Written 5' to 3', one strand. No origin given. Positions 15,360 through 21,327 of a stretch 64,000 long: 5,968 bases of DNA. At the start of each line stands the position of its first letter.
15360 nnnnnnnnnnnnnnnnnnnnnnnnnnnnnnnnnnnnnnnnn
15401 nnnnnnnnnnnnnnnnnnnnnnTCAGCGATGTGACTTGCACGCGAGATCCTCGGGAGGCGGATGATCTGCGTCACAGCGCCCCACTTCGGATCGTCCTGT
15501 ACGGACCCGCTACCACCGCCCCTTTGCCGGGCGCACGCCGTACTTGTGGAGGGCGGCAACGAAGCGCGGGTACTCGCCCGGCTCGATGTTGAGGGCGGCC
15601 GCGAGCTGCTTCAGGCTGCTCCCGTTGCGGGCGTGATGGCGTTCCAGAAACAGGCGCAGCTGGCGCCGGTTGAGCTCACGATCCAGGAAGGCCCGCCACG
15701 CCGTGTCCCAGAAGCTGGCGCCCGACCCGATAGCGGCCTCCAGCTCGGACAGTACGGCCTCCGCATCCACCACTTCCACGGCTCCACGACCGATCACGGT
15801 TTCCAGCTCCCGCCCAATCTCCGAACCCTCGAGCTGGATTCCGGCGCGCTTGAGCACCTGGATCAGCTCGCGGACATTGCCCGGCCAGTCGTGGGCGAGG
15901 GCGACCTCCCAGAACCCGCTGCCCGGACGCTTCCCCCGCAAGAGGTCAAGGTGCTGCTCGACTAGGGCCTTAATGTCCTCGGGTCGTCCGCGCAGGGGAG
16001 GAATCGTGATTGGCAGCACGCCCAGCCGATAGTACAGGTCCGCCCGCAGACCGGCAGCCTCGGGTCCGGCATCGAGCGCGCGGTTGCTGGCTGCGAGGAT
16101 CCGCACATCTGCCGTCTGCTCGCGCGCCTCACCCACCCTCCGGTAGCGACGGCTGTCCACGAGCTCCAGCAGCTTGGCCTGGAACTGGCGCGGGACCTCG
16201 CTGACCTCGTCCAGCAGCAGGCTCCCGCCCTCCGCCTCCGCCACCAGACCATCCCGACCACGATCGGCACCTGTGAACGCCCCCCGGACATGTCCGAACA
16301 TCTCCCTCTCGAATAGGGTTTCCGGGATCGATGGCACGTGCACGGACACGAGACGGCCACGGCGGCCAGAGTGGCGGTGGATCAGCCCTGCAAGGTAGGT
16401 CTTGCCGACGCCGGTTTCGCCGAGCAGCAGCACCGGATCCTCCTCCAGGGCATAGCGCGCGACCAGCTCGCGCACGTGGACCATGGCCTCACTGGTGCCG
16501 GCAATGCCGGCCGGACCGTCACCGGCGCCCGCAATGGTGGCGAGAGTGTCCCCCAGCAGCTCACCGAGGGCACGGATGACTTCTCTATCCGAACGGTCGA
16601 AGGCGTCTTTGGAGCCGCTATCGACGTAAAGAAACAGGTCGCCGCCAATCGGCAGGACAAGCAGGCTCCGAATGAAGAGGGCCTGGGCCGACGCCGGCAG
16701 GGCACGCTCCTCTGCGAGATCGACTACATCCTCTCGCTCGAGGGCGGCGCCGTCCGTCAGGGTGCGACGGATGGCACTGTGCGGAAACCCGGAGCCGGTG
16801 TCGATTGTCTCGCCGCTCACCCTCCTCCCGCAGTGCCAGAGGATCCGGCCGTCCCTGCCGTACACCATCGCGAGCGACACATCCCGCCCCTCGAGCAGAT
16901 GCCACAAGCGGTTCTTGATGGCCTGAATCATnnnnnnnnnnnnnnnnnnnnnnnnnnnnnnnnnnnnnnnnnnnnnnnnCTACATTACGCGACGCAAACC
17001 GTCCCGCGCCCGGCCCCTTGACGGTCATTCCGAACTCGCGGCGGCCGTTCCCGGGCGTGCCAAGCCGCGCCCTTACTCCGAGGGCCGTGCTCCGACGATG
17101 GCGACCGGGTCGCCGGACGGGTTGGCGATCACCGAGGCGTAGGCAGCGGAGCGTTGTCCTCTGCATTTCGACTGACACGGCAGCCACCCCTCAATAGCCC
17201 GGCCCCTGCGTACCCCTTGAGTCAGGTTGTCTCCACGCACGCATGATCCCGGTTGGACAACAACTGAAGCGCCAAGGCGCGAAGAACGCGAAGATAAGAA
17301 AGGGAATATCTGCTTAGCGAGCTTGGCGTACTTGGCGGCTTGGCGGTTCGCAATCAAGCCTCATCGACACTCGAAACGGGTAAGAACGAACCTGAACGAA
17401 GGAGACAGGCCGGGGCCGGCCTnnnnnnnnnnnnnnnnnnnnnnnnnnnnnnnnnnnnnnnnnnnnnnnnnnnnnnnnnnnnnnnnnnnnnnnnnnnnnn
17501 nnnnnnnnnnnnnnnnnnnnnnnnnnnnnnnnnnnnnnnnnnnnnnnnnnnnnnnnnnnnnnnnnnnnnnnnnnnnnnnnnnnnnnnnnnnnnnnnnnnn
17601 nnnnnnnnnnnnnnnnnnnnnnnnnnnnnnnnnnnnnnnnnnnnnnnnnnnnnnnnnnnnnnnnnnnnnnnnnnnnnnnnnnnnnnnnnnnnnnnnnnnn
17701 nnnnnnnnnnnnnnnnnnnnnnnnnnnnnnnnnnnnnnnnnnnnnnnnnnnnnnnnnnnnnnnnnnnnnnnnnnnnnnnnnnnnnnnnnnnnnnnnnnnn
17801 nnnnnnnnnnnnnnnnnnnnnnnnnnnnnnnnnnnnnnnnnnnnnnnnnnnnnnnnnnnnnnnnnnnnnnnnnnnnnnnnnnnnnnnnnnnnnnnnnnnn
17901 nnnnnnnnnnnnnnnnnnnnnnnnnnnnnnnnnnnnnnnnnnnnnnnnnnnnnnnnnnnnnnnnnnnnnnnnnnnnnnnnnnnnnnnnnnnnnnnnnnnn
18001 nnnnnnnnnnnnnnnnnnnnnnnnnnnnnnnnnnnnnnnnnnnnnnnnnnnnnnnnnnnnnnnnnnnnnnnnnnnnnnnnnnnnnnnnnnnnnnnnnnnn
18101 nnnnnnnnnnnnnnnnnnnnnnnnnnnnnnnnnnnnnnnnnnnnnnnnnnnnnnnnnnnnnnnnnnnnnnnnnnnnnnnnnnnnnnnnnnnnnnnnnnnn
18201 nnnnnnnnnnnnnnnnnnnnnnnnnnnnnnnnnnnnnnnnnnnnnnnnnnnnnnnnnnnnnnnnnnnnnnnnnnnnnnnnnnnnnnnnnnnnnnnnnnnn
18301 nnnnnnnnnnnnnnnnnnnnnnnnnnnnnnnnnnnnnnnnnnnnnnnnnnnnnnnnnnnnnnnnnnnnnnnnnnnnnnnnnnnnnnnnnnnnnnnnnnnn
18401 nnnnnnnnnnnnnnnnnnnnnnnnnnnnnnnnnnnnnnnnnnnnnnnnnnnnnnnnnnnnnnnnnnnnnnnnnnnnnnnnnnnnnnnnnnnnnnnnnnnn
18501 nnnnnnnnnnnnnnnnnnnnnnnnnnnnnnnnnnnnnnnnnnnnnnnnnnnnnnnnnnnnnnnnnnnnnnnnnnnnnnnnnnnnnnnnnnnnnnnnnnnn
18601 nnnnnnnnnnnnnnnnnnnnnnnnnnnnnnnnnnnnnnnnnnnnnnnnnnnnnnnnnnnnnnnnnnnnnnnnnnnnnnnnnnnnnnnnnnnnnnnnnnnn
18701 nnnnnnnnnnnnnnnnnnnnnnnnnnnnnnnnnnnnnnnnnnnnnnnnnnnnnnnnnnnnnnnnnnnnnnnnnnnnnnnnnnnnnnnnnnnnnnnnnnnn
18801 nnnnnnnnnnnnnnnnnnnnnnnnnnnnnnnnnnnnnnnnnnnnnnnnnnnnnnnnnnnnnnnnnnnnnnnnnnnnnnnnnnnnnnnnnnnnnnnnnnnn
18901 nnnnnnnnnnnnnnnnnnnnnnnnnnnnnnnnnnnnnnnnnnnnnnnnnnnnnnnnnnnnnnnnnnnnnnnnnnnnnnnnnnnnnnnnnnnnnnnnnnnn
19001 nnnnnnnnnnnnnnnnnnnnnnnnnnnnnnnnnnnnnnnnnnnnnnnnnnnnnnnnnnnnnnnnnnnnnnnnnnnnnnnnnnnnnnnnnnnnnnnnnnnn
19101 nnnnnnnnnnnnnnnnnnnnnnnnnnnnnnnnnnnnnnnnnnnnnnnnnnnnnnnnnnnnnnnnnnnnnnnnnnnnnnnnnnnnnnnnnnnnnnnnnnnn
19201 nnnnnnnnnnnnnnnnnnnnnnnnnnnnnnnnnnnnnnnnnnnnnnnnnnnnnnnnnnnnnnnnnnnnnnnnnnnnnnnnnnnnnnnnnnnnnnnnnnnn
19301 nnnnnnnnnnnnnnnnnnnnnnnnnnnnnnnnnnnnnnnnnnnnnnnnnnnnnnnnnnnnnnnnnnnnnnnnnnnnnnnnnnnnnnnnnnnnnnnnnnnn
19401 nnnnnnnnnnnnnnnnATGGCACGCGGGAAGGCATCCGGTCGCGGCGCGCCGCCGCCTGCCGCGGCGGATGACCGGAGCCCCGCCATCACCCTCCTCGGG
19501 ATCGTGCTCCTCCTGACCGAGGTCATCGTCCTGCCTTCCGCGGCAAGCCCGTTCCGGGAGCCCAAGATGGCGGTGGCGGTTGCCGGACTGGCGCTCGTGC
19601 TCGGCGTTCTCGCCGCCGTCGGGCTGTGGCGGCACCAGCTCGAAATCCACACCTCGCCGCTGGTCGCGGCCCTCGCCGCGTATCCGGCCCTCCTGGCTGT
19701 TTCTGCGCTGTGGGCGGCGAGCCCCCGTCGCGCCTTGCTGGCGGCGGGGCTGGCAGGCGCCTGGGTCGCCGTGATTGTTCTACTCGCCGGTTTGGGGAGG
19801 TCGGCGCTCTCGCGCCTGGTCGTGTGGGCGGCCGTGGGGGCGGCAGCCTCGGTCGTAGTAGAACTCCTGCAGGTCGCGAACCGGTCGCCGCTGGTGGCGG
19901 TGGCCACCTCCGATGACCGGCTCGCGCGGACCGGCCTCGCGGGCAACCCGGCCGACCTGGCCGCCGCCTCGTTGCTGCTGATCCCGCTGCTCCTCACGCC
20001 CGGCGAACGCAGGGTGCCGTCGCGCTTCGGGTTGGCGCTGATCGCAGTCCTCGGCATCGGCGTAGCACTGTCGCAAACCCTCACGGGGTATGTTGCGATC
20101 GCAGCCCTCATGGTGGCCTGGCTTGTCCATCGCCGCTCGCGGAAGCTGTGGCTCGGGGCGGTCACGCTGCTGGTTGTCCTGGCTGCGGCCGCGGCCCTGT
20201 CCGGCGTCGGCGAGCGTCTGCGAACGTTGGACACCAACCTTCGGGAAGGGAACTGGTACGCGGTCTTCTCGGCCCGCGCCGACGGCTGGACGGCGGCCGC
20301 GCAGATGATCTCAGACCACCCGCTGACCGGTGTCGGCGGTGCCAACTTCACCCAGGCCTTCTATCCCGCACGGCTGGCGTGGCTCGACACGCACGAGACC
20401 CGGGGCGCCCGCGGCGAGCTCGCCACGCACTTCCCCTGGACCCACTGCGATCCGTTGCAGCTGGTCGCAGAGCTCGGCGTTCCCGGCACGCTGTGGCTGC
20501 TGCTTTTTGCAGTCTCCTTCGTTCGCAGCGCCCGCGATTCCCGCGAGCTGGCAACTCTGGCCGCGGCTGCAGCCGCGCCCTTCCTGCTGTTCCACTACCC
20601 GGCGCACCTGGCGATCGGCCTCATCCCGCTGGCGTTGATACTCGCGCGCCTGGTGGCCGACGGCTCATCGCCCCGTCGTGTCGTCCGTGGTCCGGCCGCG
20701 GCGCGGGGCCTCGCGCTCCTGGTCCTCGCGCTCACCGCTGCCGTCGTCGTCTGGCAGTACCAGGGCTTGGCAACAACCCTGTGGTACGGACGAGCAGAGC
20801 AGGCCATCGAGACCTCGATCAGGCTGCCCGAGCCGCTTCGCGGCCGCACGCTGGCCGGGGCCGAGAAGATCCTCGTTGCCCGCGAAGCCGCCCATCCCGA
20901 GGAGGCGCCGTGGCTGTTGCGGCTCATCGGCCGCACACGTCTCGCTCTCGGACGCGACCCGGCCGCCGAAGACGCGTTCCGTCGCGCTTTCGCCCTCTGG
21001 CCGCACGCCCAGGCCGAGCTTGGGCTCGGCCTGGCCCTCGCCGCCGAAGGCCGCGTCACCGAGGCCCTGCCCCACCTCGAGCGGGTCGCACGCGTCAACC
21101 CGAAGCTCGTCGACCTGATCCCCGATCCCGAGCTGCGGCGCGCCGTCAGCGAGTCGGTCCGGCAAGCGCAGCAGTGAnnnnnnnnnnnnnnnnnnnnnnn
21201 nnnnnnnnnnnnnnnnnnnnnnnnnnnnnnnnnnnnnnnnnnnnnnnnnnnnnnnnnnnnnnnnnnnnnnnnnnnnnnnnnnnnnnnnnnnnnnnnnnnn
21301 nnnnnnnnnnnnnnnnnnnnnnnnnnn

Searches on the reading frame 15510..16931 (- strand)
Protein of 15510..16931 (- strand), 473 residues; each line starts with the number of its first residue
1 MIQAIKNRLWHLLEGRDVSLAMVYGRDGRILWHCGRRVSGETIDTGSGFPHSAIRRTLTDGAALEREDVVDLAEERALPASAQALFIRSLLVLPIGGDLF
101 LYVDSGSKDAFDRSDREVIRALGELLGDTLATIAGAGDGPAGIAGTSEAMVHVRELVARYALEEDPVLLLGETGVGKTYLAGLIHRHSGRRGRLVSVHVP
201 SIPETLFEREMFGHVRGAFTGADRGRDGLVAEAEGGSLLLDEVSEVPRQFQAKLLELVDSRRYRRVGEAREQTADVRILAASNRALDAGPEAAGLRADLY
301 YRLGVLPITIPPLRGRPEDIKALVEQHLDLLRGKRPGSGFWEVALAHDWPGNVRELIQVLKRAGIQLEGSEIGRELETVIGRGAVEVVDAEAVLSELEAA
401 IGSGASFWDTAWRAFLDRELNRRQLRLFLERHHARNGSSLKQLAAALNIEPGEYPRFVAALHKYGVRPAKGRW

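Call 9: search_protein_families(library=pfam, proteins=[window:15510-16931:-])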
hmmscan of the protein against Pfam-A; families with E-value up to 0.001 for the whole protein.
window:15510-16931:- (473 aa): 6 families
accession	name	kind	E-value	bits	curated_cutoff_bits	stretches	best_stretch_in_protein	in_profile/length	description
PF00158.32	Sigma54_activat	-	8.5e-50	169.2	20.2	1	143-308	1-167/168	Sigma-54 interaction domain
PF14532.12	Sigma54_activ_2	-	4.1e-13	50.2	25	1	145-313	2-138/138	Sigma-54 interaction domain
PF07728.20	AAA_5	-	2.5e-10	40.9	22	1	166-286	1-125/139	AAA domain (dynein-related subfamily)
PF25601.1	AAA_lid_14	-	3.5e-07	30.4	27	1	314-373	1-66/87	AAA+ ATPase lid domain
PF00004.35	AAA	-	2.7e-05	25.1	21.2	1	167-290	1-115/131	ATPase family associated with various cellular activities (AAA)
PF13191.12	AAA_16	-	0.00067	20.6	32.6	0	165-252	25-122/167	AAA ATPase domain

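Call 75: search_protein_families(library=ncbifam, max_evalue=0.0001, proteins=[window:15510-16931:-])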
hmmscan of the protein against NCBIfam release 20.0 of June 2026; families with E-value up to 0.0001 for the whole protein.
window:15510-16931:- (473 aa): 25 families
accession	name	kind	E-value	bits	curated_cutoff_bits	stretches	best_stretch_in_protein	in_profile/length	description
NF003451.0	PRK05022.1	equivalog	2.5e-63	214.6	476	1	142-456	191-503/512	nitric oxide reductase transcriptional regulator NorR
NF038308.1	RNA_repair_RtcR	equivalog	1.8e-62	211.9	650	1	141-376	180-431/530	RNA repair transcriptional activator RtcR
TIGR01817.1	nifA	equivalog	3.6e-61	207.5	528.85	1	142-374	197-435/534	nif-specific transcriptional activator NifA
TIGR02329.1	propionate_PrpR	equivalog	3.5e-55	187.6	499.2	1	141-390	212-473/526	propionate catabolism operon regulatory protein PrpR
TIGR02915.1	PEP_resp_reg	equivalog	5.9e-54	183.6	502.6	1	141-374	139-379/445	PEP-CTERM-box response regulator transcription factor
NF050807.1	TransRegFlbDCaul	equivalog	1.2e-53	182.6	750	1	146-376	123-360/454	sigma-54-dependent transcriptional regulator FlbD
NF041552.1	TF_PrdR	equivalog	1.2e-53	182.4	795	1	143-363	269-496/577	sigma-54 dependent transcriptional regulator PrdR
NF008469.0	PRK11361.1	equivalog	2.5e-53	181.4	714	1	143-372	145-381/461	acetoacetate metabolism transcriptional regulator AtoC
TIGR01818.1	ntrC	equivalog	3.5e-52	177.7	558.6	1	137-427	130-418/463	nitrogen regulation protein NR(I)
NF011953.0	PRK15424.1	equivalog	1.2e-49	169.3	703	1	142-372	220-470/538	propionate catabolism operon regulatory protein PrpR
NF007689.0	PRK10365.1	equivalog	4e-49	167.6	760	1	129-392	127-398/441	sigma-54-dependent response regulator transcription factor ZraR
TIGR02974.1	phageshock_pspF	equivalog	5.8e-49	167.1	443.55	1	144-367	2-233/336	phage shock protein operon transcriptional activator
NF011958.0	PRK15429.1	equivalog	3e-48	164.9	830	1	142-370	380-615/692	formate hydrogenlyase transcriptional activator FlhA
NF041906.1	V4R_TF_MobR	exception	9.5e-48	163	999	1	145-366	236-464/544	phenol degradation transcriptional regulator MobR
NF008085.0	PRK10820.1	equivalog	1.5e-47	162.4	576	1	143-373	206-443/520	transcriptional regulator TyrR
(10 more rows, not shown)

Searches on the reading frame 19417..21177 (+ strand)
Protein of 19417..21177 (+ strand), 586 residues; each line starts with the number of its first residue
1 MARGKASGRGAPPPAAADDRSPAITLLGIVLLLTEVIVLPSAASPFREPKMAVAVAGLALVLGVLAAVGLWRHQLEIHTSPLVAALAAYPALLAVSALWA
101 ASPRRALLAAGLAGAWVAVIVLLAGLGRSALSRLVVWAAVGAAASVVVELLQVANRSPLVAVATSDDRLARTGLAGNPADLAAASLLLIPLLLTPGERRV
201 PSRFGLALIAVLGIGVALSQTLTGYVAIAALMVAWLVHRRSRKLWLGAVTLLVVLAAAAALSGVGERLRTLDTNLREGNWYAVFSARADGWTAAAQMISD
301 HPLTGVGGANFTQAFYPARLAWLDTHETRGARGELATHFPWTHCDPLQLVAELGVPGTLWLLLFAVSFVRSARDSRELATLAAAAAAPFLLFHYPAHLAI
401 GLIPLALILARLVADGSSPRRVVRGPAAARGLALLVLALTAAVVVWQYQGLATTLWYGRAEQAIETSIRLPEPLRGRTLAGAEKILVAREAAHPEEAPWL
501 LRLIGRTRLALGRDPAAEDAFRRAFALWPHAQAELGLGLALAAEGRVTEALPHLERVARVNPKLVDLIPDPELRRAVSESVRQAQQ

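Call 9: search_protein_families(library=pfam, proteins=[window:19417-21177:+])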
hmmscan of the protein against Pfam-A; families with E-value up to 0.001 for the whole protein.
window:19417-21177:+ (586 aa): 6 families
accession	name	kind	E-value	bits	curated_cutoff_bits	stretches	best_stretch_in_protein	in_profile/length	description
PF04932.20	Wzy_C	-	7.9e-15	55.4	31.7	1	208-360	2-147/149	O-Antigen ligase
PF13432.12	TPR_16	-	5.7e-07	30.3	32.7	1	504-558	3-58/65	Tetratricopeptide repeat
PF13424.12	TPR_12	-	1.3e-05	25.7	30.1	0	497-527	44-74/77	Tetratricopeptide repeat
PF13428.12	TPR_14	-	1.8e-05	25.4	23.5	0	498-531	1-34/44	Tetratricopeptide repeat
PF07719.23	TPR_2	-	7.5e-05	23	27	0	536-563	6-33/34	Tetratricopeptide repeat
PF00515.34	TPR_1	-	0.00023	21.3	27.8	0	531-563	1-33/34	Tetratricopeptide repeat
